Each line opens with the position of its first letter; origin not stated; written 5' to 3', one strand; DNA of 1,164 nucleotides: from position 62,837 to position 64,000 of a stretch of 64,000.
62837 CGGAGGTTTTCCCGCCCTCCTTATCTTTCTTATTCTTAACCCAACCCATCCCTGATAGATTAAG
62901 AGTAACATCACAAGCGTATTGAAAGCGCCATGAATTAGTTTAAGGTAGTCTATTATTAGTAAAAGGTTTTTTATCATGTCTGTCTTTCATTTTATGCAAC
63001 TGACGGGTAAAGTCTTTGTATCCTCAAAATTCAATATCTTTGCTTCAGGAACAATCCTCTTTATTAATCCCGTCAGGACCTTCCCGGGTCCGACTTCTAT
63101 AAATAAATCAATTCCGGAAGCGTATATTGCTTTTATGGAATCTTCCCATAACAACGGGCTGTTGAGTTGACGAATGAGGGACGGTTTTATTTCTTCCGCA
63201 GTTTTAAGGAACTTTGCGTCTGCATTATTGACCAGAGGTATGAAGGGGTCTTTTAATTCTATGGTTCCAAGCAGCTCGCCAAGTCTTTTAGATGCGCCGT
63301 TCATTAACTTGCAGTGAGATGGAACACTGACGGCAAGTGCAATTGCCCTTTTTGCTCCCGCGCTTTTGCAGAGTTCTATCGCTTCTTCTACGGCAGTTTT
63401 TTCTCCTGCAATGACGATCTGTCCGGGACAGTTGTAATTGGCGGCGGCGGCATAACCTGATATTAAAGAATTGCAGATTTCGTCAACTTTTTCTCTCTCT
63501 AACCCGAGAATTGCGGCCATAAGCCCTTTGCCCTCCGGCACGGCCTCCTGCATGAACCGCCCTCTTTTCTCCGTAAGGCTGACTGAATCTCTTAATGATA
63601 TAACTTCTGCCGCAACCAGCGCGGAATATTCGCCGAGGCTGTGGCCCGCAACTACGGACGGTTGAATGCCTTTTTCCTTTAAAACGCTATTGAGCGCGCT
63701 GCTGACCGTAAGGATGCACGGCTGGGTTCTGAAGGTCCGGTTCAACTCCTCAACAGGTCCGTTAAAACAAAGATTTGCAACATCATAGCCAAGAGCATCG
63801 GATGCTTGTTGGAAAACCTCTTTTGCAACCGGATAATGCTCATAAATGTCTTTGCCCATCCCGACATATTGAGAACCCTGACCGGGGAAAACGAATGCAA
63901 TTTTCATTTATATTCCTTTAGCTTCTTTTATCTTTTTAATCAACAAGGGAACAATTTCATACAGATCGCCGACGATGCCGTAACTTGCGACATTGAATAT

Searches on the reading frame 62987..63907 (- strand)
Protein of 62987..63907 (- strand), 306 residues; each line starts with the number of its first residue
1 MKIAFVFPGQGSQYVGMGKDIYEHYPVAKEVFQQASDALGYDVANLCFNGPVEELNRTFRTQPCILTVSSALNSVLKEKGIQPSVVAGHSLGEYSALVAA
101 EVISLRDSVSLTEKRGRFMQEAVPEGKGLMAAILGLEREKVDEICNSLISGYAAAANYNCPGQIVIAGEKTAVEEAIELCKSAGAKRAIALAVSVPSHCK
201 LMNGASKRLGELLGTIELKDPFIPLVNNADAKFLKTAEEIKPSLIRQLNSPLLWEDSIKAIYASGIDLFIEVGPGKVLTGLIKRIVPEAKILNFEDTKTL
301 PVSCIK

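Call 65: search_protein_families(library=pfam, proteins=[window:62987-63907:-], max_evalue=0.00001)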
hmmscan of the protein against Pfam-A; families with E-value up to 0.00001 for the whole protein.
window:62987-63907:- (306 aa): 1 family
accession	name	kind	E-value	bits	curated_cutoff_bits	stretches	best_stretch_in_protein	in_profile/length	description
PF00698.26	Acyl_transf_1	-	4.7e-38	131.9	32.7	1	5-286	2-279/319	Acyl transferase domain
